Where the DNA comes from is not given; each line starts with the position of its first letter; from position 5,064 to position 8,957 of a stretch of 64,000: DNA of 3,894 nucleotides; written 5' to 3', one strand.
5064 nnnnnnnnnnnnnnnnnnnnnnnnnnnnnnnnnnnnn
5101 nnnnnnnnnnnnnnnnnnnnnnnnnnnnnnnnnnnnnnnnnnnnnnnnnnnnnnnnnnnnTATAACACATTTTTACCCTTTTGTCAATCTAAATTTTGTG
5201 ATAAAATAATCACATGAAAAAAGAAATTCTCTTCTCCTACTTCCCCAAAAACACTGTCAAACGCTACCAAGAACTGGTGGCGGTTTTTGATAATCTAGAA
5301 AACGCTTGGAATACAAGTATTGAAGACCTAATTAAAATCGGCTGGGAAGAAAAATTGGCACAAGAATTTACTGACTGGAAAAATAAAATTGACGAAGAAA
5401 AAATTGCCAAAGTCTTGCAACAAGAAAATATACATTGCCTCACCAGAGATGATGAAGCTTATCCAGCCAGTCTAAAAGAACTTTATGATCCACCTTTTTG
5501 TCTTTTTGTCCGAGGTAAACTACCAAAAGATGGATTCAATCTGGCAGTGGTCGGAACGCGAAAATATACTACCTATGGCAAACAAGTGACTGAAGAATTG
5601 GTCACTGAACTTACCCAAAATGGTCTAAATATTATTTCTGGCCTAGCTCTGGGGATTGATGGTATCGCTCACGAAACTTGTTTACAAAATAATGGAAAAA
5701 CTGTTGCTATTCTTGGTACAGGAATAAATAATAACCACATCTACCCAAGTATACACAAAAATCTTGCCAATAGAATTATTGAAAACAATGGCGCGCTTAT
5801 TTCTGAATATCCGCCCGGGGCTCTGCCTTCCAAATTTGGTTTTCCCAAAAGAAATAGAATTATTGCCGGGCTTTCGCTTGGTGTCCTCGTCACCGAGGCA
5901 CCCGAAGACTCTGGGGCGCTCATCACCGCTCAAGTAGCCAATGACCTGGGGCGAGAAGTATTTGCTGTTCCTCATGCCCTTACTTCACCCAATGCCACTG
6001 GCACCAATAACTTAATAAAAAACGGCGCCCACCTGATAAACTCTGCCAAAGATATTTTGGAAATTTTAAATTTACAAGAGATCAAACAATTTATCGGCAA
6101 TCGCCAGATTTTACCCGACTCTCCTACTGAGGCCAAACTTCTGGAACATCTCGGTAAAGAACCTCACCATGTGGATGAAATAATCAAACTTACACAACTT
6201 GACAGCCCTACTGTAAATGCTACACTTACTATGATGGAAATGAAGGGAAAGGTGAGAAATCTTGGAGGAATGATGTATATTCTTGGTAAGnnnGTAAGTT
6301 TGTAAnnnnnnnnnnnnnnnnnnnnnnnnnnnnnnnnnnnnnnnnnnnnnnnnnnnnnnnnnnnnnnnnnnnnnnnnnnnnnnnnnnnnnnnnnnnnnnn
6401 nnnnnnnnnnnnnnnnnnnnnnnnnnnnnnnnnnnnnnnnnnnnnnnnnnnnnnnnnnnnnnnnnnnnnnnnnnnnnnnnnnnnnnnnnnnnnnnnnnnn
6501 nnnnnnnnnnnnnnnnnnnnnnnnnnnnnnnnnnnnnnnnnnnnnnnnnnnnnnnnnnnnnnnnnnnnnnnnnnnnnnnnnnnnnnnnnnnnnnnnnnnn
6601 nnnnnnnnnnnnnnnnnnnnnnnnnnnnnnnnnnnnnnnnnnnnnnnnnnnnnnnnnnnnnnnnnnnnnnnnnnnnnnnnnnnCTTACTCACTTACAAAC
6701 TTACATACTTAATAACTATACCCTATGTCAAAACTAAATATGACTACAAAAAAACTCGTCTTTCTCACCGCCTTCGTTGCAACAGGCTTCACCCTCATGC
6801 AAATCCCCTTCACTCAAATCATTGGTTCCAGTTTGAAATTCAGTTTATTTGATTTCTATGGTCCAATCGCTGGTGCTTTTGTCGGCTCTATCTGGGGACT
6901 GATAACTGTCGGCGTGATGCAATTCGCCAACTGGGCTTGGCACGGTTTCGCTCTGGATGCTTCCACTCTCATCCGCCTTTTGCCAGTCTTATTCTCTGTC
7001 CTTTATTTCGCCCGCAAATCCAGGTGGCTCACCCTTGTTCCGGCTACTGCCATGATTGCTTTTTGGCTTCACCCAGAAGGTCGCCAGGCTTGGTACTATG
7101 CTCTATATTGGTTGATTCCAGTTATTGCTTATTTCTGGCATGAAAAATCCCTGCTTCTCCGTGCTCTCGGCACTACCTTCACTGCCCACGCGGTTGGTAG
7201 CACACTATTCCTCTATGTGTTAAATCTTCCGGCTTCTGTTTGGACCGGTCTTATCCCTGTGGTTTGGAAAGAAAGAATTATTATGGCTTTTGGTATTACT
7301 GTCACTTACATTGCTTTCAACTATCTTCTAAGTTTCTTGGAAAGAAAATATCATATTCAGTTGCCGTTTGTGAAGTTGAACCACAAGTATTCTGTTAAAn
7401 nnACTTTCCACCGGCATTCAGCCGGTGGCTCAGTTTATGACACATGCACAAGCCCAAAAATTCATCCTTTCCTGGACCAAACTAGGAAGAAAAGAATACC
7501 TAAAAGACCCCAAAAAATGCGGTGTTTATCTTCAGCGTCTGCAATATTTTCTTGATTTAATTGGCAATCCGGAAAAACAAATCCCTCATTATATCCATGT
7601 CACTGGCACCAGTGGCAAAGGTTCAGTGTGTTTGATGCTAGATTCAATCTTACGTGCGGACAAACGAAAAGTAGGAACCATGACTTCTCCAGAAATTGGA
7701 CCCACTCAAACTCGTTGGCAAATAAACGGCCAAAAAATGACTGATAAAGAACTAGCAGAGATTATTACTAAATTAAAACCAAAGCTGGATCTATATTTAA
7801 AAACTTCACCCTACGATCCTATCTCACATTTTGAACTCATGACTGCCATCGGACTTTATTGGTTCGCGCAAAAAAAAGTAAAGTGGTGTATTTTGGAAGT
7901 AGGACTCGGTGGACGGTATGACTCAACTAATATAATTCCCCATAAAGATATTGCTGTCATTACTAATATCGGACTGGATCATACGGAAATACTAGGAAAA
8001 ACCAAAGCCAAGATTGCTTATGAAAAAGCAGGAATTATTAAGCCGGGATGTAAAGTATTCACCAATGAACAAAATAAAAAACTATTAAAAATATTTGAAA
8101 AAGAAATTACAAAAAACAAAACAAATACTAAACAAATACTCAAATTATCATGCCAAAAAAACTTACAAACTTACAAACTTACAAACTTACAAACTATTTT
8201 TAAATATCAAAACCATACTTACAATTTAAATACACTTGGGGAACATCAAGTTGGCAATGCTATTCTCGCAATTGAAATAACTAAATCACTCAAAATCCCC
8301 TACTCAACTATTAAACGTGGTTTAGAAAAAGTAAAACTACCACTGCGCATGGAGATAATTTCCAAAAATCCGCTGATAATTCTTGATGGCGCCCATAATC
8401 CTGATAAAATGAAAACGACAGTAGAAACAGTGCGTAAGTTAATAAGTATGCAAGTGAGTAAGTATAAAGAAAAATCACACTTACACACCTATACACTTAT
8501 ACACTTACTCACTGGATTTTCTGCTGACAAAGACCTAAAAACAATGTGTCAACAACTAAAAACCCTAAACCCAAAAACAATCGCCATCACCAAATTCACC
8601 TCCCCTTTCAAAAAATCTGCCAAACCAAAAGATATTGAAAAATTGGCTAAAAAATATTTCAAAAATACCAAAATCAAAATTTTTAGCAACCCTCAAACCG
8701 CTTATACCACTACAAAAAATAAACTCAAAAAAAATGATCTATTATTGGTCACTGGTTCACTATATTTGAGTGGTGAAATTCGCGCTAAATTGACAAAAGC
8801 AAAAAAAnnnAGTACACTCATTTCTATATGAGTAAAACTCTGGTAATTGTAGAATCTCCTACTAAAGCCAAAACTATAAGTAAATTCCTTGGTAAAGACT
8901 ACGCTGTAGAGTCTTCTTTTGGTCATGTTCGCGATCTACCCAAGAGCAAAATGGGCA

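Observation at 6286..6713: A four-helix-bundle (Avd-like) gene carried between inverted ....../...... repeat arms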

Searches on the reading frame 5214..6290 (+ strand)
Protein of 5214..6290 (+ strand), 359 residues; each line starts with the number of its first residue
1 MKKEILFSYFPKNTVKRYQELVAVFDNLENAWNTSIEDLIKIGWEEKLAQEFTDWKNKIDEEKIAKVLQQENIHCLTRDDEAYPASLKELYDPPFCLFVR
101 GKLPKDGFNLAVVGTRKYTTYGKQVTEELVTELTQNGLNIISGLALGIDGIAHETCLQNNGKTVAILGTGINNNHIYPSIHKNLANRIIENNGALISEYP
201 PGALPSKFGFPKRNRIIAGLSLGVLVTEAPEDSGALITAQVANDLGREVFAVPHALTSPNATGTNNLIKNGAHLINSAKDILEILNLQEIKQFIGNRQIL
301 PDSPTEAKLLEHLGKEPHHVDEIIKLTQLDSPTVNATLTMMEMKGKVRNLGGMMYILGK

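Call 6: search_protein_families(library=pfam, proteins=[window:5214-6290:+], max_evalue=0.01)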
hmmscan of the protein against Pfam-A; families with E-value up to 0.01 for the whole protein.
window:5214-6290:+ (359 aa): 2 families
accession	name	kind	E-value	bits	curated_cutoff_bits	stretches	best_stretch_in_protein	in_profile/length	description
PF02481.21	DNA_processg_A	-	1.4e-76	256.8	29.6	1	68-276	2-211/212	DNA recombination-mediator protein A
PF17782.7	DprA_WH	-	1.8e-13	50.7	22.9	1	300-352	8-60/61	DprA winged helix domain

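Call 71: find_homologous_proteins(query=window:5214-6290:+)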
Query window:5214-6290:+ (359 aa): 7832 proteins with E <= 0.001 among 8000 candidates; the best 120 are listed.
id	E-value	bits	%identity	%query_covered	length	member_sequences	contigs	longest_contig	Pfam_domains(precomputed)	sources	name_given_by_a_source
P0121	6.0e-238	807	100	100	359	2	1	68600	PF02481.22,PF17782.8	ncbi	-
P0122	1.5e-215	733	89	100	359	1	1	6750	PF02481.22,PF17782.8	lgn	-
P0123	1.7e-199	680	83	100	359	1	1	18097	PF02481.22,PF17782.8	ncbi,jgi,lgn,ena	-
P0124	5.7e-197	672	82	100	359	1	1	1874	PF02481.22,PF17782.8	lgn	-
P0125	2.8e-193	660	80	100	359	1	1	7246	PF02481.22,PF17782.8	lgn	-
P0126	4.1e-192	656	79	100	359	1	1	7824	PF02481.22,PF17782.8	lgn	-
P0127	6.3e-192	655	80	100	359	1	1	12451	PF02481.22,PF17782.8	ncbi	-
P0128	3.3e-168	577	71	100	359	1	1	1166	PF02481.22,PF17782.8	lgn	-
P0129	3.9e-167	574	69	100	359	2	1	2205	PF02481.22,PF17782.8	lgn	-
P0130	9.1e-166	569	70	100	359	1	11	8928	PF02481.22,PF17782.8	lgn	-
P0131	1.1e-165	569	70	100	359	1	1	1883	PF02481.22,PF17782.8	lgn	-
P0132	1.7e-164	565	70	100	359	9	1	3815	PF02481.22,PF17782.8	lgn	-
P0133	5.1e-164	564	69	100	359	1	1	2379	PF02481.22,PF17782.8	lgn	-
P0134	9.6e-164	563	70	100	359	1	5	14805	PF02481.22,PF17782.8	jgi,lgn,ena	-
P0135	1.3e-163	562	69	100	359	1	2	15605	PF02481.22,PF17782.8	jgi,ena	-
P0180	2.1e-146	506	60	100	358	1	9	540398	PF02481.22,PF17782.8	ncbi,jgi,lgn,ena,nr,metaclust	ncbi:MAG TPA: DNA-protecting protein DprA [Candidatus Magasanikbacteria bacterium]|nr:MAG: DNA prote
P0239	6.3e-130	451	54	100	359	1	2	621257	PF02481.22,PF17782.8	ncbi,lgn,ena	-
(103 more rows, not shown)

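Call 72: find_encoding_contigs(protein=P0239, flank=3000, max_places=2)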
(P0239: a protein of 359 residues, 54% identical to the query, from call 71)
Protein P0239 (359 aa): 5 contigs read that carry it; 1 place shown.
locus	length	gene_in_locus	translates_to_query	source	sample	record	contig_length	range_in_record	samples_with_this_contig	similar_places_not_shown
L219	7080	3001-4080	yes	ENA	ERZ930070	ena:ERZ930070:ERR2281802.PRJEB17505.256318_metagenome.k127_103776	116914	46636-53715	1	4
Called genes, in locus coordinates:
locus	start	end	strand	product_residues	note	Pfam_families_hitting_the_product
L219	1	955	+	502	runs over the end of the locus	PF03816:LytR_cpsA_psr, PF13399:LytR_C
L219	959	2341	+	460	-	PF00009:GTP_EFTU, PF01926:MMR_HSR1, PF02421:FeoB_N, PF04548:AIG1, PF00009:GTP_EFTU, PF01926:MMR_HSR1, PF02421:FeoB_N, PF14714:KH_dom-like, +8 more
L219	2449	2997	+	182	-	PF01195:Pept_tRNA_hydro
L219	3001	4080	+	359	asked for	PF02481:DNA_processg_A, PF17782:WHD_DprA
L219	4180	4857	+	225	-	-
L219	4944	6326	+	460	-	PF08245:Mur_ligase_M, PF02875:Mur_ligase_C (faint), PF27239:FOL3_C (faint)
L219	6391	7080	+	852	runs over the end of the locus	PF01751:Toprim, PF01131:Topoisom_bac, PF13368:Toprim_C_rpt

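Call 73: find_encoding_contigs(protein=P0180, flank=3000, max_places=2)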
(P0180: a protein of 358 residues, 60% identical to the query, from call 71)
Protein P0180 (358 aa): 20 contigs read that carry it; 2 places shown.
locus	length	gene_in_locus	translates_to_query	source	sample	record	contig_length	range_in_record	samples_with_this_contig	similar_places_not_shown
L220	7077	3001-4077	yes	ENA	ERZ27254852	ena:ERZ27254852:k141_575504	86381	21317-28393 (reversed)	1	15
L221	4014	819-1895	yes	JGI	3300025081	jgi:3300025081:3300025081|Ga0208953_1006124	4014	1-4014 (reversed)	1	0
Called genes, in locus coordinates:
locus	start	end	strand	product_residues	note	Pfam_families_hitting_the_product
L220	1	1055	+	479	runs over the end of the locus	PF03816:LytR_cpsA_psr, PF13399:LytR_C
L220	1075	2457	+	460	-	PF00009:GTP_EFTU (weak), PF01926:MMR_HSR1, PF02421:FeoB_N, PF04548:AIG1, PF00009:GTP_EFTU, PF01926:MMR_HSR1, PF02421:FeoB_N, PF14714:KH_dom-like, +8 more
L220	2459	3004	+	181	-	PF01195:Pept_tRNA_hydro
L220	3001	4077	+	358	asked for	PF02481:DNA_processg_A, PF17782:WHD_DprA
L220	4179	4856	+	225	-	-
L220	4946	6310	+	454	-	PF08245:Mur_ligase_M, PF02875:Mur_ligase_C (weak)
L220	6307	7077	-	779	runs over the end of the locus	PF06977:SdiA-regulated (faint)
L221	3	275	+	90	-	?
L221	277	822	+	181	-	PF01195:Pept_tRNA_hydro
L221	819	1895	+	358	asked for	PF02481:DNA_processg_A, PF17782:WHD_DprA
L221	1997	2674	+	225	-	-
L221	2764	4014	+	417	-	?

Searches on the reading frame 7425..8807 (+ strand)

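Call 6: search_protein_families(library=pfam, proteins=[window:7425-8807:+], max_evalue=0.01)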
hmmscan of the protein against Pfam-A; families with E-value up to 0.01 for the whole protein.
window:7425-8807:+ (461 aa): 2 families
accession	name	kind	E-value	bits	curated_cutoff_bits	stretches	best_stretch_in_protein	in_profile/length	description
PF08245.18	Mur_ligase_M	-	8.1e-15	55.7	24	1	147-284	52-198/200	Mur ligase middle domain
PF02875.26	Mur_ligase_C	-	5.9e-12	47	28.4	1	308-445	2-126/127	Mur ligase, glutamate ligase domain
